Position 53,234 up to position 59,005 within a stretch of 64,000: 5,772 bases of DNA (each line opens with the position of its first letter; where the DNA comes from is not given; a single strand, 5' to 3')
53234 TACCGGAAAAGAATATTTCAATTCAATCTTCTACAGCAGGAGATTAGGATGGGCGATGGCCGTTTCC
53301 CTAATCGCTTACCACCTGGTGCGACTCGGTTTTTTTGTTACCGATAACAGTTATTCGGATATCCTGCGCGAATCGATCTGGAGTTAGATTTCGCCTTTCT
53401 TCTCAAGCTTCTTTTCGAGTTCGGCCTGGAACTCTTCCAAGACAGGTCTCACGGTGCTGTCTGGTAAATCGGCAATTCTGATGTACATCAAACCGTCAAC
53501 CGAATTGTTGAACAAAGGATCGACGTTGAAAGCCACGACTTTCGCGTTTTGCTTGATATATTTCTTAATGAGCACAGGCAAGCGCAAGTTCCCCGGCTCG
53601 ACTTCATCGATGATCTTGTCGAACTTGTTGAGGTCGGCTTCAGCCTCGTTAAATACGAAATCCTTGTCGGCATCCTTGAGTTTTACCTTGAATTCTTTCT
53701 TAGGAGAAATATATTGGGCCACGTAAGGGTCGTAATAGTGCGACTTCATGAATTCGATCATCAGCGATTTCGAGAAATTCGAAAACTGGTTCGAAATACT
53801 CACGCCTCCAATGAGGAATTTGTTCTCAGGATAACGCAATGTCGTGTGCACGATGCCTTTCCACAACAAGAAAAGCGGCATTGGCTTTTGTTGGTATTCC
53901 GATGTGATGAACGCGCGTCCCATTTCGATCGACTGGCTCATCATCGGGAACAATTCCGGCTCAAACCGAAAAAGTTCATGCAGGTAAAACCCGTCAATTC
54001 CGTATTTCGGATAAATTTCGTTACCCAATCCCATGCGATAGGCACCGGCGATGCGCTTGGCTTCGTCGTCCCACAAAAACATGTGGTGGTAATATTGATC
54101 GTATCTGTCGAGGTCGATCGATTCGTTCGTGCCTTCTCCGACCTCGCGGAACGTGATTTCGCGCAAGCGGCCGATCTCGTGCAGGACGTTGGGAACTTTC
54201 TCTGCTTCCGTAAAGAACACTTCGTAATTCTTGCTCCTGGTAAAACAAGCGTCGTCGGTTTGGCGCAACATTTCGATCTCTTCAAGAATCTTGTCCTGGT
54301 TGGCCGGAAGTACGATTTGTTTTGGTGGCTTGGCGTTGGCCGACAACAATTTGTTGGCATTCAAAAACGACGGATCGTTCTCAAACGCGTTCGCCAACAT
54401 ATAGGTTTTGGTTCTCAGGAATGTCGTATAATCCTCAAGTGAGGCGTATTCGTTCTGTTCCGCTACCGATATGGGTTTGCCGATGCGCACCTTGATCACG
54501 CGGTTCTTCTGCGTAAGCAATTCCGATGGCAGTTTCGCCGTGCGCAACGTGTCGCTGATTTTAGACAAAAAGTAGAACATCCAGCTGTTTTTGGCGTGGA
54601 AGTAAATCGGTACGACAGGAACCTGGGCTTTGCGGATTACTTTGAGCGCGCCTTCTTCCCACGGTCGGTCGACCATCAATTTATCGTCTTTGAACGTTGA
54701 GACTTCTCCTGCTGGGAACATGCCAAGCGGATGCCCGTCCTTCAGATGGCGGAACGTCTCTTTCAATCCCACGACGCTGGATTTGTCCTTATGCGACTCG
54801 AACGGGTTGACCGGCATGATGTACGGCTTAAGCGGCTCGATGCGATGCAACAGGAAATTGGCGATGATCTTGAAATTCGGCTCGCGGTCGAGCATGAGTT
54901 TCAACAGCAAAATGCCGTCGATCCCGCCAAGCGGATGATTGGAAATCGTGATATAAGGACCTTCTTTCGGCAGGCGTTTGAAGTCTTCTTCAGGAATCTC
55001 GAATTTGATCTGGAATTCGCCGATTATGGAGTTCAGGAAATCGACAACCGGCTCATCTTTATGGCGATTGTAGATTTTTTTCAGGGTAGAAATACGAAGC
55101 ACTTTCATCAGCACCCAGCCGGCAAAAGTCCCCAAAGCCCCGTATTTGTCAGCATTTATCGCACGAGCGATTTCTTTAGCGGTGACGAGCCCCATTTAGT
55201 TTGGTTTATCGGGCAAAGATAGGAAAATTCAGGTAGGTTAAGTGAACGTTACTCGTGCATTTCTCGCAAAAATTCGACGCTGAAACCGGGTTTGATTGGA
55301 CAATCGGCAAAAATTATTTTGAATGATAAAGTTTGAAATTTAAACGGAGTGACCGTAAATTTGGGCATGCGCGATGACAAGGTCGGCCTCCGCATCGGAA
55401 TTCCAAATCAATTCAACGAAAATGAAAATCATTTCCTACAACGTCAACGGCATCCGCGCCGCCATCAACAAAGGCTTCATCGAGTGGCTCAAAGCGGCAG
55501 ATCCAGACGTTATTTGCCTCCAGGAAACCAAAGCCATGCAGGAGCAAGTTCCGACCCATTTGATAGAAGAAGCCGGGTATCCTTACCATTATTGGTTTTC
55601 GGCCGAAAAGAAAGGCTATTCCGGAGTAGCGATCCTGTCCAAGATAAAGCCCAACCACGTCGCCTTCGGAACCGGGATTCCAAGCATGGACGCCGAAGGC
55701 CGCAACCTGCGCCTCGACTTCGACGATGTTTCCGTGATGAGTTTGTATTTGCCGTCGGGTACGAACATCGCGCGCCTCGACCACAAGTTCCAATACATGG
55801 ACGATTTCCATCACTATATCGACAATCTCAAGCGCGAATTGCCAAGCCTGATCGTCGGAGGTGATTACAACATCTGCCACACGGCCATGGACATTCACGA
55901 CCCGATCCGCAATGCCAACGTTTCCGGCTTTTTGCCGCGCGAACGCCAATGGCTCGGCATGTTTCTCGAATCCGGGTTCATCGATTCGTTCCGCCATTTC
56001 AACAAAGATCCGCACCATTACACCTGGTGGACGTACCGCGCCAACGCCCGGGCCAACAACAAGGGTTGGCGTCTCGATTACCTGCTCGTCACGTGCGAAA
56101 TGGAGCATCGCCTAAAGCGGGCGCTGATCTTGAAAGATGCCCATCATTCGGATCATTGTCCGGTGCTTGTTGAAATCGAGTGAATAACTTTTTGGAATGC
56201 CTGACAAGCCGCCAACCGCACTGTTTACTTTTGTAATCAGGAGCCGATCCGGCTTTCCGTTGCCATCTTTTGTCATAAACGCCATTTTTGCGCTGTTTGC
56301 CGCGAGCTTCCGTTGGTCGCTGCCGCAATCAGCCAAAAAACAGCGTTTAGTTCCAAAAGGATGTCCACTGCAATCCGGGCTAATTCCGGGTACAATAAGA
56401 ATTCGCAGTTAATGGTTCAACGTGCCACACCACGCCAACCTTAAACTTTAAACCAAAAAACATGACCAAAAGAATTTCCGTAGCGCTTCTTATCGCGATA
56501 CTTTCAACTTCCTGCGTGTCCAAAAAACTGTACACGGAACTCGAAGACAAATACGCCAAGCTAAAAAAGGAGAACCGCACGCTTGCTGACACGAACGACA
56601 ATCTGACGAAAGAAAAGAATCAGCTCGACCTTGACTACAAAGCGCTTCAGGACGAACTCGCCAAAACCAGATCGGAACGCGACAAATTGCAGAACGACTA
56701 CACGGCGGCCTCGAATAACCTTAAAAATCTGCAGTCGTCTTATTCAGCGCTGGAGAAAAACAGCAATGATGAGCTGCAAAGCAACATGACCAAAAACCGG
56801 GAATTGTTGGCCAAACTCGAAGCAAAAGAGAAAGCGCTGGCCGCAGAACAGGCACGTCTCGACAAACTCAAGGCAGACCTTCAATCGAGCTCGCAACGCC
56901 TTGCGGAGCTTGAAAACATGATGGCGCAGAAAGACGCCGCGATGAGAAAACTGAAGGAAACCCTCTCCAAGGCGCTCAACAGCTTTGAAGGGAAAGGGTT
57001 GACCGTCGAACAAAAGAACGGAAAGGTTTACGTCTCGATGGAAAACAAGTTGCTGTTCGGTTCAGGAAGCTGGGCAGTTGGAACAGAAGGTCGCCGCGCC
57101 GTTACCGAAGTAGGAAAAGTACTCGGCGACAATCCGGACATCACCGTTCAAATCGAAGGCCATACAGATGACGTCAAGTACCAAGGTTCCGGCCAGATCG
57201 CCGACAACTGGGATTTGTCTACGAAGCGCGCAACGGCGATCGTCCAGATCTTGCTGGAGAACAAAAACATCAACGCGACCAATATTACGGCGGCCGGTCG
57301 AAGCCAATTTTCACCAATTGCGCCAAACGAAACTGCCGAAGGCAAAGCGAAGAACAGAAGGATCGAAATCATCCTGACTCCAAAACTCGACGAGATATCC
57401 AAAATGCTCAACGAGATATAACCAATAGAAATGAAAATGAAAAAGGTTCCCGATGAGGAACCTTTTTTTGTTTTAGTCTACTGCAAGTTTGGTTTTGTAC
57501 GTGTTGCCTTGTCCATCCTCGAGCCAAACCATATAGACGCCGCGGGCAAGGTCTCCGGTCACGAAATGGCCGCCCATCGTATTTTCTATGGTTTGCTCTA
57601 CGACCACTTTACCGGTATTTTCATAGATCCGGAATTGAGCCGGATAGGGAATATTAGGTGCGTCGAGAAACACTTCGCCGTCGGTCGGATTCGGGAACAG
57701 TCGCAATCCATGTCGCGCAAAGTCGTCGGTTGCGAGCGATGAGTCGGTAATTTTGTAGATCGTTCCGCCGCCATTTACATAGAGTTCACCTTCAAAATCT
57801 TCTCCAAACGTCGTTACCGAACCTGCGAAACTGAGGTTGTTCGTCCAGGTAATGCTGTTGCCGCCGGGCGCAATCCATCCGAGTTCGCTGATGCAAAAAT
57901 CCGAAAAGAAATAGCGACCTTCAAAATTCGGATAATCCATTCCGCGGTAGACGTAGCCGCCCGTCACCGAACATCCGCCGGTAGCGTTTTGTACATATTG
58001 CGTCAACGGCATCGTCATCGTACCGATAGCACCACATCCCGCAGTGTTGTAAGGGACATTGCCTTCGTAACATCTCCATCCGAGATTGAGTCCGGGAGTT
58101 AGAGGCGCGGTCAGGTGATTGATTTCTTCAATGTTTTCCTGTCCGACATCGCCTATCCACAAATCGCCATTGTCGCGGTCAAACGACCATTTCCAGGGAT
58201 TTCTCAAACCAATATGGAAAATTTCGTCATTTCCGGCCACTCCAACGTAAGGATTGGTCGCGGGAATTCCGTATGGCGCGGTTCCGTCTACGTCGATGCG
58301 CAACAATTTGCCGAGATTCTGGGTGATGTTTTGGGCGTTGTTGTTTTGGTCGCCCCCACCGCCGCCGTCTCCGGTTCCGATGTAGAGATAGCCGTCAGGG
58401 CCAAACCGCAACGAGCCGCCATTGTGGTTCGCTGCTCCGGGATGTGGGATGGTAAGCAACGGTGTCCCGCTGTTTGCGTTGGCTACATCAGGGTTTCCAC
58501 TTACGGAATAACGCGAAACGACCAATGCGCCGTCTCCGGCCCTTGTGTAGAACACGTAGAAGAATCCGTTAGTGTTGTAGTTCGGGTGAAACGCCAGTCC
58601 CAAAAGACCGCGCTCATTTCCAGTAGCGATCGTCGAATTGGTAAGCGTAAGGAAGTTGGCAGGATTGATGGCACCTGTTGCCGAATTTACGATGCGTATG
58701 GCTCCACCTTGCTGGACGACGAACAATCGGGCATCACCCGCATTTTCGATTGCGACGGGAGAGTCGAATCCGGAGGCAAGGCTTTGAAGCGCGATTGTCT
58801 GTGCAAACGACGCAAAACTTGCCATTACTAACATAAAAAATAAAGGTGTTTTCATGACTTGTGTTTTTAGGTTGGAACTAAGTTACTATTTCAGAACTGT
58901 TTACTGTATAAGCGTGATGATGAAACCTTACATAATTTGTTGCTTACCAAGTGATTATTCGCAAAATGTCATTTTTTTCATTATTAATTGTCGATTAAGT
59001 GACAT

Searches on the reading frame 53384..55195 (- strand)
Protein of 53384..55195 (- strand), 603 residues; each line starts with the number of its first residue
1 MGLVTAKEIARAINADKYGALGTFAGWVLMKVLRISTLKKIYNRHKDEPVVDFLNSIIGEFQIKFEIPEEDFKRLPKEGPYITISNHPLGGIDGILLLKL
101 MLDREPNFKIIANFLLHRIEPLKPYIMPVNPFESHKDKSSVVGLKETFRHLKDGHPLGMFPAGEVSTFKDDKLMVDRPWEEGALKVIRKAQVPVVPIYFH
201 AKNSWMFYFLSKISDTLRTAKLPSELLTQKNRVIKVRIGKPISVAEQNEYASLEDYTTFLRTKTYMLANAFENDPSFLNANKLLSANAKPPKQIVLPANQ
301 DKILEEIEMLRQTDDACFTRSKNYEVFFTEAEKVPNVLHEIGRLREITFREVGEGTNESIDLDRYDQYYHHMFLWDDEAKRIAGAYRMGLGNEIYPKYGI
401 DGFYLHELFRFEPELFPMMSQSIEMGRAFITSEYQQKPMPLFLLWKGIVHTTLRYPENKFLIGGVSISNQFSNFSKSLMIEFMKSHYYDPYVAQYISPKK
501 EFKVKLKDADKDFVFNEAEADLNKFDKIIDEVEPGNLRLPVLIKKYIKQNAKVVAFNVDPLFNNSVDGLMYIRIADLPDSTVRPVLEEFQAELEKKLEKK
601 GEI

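Call 8: search_protein_families(library=pfam, proteins=[window:53384-55195:-], max_evalue=0.001)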
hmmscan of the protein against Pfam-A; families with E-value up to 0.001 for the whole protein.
window:53384-55195:- (603 aa): 3 families
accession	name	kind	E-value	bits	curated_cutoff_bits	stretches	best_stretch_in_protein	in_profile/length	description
PF19576.4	Acyltransf_2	-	8.8e-32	110.5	27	1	29-272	22-264/266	Acyltransferase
PF13444.12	Acetyltransf_5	-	2.5e-24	86.3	22.4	1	344-445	1-102/102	Acetyltransferase (GNAT) domain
PF01553.26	Acyltransferase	-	2.6e-11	43.9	23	1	73-199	8-131/132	Acyltransferase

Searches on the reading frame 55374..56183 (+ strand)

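Call 8: search_protein_families(library=pfam, proteins=[window:55374-56183:+], max_evalue=0.001)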
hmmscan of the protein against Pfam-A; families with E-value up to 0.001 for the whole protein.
window:55374-56183:+ (269 aa): 1 family
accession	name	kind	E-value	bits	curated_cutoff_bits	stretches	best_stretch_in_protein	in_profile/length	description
PF03372.29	Exo_endo_phos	-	6e-31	108.3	24.5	1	20-240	1-203/225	Endonuclease/Exonuclease/phosphatase family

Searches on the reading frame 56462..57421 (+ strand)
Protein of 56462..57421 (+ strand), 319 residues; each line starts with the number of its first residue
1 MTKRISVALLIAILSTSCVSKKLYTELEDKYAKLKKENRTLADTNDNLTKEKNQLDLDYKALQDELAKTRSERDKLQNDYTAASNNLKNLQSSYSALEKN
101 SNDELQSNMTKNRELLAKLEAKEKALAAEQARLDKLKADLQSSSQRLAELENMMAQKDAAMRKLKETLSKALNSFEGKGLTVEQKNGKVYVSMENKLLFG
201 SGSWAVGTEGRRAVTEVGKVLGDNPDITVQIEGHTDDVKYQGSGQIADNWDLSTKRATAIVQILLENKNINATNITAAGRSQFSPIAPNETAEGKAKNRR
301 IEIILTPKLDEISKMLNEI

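Call 8: search_protein_families(library=pfam, proteins=[window:56462-57421:+], max_evalue=0.001)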
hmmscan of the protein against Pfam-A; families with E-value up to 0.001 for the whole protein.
window:56462-57421:+ (319 aa): 2 families
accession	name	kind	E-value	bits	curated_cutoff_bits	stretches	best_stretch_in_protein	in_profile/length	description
PF00691.25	OmpA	-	3.4e-14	53.4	27.2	1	198-299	1-98/98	OmpA family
PF14362.11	DUF4407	-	5e-06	26.5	31.3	1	4-177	85-241/297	Domain of unknown function (DUF4407)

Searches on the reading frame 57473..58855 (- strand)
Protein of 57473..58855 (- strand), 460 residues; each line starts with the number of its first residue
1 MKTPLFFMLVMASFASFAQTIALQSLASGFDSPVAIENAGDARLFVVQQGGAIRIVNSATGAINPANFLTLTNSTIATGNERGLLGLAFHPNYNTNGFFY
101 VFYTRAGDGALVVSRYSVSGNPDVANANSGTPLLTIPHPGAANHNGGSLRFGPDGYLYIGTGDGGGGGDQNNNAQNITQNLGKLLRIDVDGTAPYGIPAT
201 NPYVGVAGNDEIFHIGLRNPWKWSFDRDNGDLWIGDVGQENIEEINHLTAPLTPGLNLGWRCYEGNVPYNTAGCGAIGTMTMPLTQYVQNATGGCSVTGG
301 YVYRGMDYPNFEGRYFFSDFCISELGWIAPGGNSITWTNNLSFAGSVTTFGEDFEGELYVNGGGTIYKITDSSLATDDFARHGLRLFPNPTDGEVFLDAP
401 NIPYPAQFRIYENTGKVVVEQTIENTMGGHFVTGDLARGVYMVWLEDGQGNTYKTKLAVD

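Call 8: search_protein_families(library=pfam, proteins=[window:57473-58855:-], max_evalue=0.001)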
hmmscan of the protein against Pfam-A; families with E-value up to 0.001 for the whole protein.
window:57473-58855:- (460 aa): 2 families
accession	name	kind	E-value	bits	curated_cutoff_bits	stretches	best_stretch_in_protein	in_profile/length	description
PF07995.17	GSDH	-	4.5e-40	138.4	25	1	30-321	1-279/332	Glucose / Sorbosone dehydrogenase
PF18962.6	Por_Secre_tail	-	3.5e-07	30.9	27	1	386-457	1-73/75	Secretion system C-terminal sorting domain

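Call 38: search_protein_families(library=ncbifam, proteins=[window:57473-58855:-], max_evalue=10)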
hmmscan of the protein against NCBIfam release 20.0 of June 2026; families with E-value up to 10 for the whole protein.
window:57473-58855:- (460 aa): 3 families
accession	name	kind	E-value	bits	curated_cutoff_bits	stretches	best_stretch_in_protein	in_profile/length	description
TIGR03606.1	non_repeat_PQQ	subfamily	3.7e-18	65.6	434.55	1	21-261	20-268/454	glucose/sorbosone family PQQ-dependent dehydrogenase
TIGR04183.1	Por_Secre_tail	domain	3e-09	36.7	23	1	386-458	1-70/72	T9SS type A sorting domain-containing protein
NF038113.1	T9SSA_dep_M36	equivalog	1.4e-07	30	885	1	371-458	779-867/869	T9SS-dependent M36 family metallopeptidase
